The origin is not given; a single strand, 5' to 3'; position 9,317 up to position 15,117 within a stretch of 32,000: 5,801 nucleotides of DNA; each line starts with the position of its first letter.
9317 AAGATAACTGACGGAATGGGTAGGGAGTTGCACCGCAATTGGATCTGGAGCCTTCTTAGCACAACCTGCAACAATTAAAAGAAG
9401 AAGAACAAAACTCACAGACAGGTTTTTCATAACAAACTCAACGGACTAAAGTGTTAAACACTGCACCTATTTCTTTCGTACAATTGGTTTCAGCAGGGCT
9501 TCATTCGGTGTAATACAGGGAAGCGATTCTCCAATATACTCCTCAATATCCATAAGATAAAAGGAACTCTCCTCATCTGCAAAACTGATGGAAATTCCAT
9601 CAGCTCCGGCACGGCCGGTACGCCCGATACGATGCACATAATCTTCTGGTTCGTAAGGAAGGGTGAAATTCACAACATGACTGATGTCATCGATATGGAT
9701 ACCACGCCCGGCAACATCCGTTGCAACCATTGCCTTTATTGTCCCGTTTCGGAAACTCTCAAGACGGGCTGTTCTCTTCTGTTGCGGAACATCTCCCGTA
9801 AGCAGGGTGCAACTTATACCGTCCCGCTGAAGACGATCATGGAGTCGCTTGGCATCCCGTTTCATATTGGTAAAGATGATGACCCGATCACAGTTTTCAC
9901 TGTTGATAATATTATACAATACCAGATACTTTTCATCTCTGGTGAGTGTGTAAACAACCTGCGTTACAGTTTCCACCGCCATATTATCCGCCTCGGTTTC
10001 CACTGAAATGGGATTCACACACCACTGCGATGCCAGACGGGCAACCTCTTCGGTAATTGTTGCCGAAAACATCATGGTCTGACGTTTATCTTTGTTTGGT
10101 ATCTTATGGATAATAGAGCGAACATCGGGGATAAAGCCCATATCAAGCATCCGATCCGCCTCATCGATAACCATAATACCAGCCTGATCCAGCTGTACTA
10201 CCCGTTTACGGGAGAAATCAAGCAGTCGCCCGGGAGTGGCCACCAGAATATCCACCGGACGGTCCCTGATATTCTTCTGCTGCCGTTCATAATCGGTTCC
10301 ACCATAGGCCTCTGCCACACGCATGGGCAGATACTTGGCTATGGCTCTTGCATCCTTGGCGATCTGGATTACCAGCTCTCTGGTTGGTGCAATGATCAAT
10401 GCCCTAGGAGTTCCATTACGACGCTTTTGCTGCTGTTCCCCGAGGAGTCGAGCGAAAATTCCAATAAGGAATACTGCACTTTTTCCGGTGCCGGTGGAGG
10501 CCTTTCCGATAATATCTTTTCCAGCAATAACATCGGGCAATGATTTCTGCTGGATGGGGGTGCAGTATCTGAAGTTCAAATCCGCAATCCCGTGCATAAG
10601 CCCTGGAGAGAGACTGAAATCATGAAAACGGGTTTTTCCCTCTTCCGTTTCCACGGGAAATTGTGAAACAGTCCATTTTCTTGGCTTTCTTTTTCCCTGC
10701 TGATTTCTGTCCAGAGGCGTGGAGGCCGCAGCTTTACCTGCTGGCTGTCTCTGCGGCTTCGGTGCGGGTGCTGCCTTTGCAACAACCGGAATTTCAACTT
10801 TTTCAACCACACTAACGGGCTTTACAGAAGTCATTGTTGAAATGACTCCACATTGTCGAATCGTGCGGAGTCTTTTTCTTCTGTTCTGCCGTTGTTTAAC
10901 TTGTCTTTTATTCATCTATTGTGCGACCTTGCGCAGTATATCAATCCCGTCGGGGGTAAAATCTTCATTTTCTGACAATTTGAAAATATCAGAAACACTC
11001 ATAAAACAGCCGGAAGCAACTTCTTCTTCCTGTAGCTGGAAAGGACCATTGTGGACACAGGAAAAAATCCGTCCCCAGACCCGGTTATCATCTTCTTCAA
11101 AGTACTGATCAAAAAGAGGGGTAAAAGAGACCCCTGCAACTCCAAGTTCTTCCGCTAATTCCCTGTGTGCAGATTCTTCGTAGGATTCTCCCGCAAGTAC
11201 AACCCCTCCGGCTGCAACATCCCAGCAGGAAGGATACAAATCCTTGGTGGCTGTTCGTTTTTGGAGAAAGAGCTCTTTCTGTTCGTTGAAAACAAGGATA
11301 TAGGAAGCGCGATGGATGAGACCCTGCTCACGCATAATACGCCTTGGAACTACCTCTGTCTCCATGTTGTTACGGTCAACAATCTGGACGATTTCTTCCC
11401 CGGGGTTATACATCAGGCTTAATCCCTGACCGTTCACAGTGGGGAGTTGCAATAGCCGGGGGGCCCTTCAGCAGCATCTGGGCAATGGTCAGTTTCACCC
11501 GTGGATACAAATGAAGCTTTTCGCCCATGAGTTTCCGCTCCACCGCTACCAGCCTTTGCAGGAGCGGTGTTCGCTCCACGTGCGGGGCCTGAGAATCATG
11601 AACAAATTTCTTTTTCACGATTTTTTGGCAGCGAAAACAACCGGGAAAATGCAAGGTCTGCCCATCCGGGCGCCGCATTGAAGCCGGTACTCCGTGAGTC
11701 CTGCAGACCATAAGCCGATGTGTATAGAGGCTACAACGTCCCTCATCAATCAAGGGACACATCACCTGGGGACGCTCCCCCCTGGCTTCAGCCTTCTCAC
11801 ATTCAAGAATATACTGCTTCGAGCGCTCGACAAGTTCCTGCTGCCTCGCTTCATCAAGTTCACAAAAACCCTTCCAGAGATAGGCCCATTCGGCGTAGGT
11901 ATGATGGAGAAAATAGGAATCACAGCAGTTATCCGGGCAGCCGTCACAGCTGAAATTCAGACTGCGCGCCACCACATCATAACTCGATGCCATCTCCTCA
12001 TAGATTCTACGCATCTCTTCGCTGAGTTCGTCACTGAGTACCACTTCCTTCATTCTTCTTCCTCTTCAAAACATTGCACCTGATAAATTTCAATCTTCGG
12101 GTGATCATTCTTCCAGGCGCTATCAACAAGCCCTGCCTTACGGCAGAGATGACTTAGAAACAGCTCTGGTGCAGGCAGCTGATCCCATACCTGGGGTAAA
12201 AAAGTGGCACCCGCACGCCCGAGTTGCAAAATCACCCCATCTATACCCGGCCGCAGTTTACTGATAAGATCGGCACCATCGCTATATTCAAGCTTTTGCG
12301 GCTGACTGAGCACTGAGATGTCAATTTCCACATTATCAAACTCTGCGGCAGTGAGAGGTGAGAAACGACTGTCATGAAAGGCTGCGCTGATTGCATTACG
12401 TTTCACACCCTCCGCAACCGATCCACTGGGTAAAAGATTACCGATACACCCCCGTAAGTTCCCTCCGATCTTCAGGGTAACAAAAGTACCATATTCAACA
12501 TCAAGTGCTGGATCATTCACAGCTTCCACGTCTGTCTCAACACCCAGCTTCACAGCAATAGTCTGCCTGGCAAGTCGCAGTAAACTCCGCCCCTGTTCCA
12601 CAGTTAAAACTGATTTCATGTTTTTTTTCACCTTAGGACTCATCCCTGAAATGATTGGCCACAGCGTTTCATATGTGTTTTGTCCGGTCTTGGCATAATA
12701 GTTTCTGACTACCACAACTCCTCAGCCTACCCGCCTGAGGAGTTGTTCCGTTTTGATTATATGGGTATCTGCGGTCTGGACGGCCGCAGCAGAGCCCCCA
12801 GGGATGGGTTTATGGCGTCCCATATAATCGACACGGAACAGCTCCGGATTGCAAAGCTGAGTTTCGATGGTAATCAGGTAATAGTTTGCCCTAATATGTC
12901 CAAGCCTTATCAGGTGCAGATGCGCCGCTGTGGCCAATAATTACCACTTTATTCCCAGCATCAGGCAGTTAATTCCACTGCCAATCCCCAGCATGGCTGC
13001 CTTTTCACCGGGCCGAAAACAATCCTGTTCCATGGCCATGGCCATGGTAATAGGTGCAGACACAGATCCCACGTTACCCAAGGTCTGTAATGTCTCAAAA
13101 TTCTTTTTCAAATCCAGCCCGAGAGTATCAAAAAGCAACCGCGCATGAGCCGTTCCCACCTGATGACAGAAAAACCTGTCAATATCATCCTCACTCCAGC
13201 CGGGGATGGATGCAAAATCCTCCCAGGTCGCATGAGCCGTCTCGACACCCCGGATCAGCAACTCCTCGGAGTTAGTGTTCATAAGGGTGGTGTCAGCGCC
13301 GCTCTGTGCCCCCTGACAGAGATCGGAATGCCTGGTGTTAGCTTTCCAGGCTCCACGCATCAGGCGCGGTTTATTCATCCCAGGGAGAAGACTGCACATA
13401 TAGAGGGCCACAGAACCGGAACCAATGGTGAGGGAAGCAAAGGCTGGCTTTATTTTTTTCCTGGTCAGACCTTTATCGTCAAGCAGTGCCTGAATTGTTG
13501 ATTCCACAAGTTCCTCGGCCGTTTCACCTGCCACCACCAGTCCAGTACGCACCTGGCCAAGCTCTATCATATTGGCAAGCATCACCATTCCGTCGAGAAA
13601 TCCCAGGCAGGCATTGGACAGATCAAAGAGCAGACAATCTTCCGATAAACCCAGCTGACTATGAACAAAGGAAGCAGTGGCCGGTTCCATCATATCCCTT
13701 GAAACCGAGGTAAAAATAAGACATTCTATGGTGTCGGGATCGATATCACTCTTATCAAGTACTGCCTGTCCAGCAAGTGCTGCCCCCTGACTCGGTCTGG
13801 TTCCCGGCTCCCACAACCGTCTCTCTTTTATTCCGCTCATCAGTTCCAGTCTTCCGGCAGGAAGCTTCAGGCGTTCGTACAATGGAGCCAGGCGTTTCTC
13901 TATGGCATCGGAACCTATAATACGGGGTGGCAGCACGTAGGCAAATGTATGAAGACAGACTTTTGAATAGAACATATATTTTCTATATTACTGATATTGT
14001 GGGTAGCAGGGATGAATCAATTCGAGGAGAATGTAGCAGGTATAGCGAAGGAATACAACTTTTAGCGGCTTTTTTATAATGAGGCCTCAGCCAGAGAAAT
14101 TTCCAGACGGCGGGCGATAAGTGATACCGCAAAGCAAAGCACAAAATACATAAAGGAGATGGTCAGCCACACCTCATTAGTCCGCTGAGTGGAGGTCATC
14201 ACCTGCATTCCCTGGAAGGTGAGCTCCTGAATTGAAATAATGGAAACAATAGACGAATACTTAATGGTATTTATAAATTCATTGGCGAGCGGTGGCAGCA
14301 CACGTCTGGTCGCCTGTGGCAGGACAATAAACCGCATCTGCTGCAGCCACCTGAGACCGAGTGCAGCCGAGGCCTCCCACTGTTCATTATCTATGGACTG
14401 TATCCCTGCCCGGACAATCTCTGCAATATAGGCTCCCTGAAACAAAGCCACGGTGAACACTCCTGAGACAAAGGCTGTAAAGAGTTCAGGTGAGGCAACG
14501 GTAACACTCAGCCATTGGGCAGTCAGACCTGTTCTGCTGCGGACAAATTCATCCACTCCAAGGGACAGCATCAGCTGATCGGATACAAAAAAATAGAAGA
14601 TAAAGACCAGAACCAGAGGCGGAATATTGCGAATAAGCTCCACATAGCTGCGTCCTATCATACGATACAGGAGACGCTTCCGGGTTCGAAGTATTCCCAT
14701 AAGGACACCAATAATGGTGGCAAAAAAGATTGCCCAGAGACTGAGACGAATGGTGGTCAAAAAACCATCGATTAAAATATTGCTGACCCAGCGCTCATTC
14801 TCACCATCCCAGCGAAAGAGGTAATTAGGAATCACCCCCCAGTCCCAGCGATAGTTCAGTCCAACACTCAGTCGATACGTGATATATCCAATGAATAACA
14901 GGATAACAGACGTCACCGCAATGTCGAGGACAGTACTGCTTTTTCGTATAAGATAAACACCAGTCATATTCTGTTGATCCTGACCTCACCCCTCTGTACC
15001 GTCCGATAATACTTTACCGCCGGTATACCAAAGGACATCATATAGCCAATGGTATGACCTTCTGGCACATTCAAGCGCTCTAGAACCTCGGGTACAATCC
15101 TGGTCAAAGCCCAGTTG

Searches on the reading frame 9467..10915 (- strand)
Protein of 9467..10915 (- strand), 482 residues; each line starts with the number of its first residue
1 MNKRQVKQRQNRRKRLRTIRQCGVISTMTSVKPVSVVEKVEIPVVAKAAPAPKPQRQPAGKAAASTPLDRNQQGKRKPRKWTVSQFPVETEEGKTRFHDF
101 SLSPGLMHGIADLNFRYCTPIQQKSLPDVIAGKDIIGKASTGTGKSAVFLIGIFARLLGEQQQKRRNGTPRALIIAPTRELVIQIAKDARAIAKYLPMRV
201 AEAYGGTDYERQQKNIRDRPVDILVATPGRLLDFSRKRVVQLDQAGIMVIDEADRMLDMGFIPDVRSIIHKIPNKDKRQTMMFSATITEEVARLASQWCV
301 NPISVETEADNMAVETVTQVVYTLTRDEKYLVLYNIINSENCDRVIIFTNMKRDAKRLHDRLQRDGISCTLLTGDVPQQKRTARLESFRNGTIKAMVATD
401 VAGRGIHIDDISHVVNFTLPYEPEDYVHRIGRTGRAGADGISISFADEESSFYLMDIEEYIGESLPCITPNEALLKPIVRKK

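Call 39: search_protein_families(library=pfam, proteins=[window:9467-10915:-], max_evalue=0.001)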
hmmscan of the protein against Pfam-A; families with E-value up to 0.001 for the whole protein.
window:9467-10915:- (482 aa): 3 families
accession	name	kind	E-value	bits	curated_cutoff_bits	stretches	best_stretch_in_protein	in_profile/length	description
PF00270.35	DEAD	-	4.8e-47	160.2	26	1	119-293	1-166/167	DEAD/DEAH box helicase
PF00271.37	Helicase_C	-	2.9e-33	114.9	23.5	1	329-437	2-110/110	Helicase conserved C-terminal domain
PF04851.21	ResIII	-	7.3e-09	36.2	22.5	1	135-288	26-163/164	Type III restriction enzyme, res subunit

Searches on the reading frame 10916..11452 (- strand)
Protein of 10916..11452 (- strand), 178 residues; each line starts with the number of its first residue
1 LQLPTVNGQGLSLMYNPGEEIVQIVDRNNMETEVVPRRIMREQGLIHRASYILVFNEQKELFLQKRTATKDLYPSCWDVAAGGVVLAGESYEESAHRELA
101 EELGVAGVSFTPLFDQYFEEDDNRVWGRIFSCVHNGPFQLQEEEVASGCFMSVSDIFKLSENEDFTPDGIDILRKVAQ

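Call 39: search_protein_families(library=pfam, proteins=[window:10916-11452:-], max_evalue=0.001)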
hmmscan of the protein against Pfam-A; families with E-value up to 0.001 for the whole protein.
window:10916-11452:- (178 aa): 1 family
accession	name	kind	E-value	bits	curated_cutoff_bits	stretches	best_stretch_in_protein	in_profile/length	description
PF00293.34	NUDIX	-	3.2e-17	63.2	21.1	1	47-159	3-120/134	NUDIX domain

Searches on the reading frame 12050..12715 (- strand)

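Call 39: search_protein_families(library=pfam, proteins=[window:12050-12715:-], max_evalue=0.001)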
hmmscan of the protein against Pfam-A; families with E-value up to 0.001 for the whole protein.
window:12050-12715:- (221 aa): 1 family
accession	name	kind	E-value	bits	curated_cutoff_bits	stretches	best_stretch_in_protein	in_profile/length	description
PF01871.22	AMMECR1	-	2.3e-47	161.1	25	1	46-216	1-168/168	AMMECR1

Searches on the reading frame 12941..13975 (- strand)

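Call 39: search_protein_families(library=pfam, proteins=[window:12941-13975:-], max_evalue=0.001)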
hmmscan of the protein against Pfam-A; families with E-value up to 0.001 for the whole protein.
window:12941-13975:- (344 aa): 3 families
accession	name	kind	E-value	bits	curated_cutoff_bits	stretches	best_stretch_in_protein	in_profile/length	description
PF08541.16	ACP_syn_III_C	-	1.2e-18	67.5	26.6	1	259-343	5-89/90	3-Oxoacyl-[acyl-carrier-protein (ACP)] synthase III C terminal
PF08545.16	ACP_syn_III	-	1.8e-07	31.4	24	1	117-158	1-42/80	3-Oxoacyl-[acyl-carrier-protein (ACP)] synthase III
PF00108.29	Thiolase_N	-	3e-05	24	26.4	1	66-151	28-113/260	Thiolase, N-terminal domain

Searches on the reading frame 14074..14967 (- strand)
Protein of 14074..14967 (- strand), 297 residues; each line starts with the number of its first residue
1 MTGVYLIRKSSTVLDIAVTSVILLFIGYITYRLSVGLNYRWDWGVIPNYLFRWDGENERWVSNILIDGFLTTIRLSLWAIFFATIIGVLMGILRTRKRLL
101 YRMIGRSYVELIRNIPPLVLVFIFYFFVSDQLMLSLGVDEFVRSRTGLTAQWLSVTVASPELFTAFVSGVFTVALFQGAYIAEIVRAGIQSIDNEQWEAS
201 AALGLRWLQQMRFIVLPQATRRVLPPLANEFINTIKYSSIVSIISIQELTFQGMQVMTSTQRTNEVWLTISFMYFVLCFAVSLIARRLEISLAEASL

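Call 39: search_protein_families(library=pfam, proteins=[window:14074-14967:-], max_evalue=0.001)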
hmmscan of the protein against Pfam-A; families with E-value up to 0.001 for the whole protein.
window:14074-14967:- (297 aa): 1 family
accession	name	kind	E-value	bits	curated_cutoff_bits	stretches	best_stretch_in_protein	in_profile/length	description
PF00528.27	BPD_transp_1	-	3.8e-22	79.3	26.4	1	84-289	2-179/184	Binding-protein-dependent transport system inner membrane component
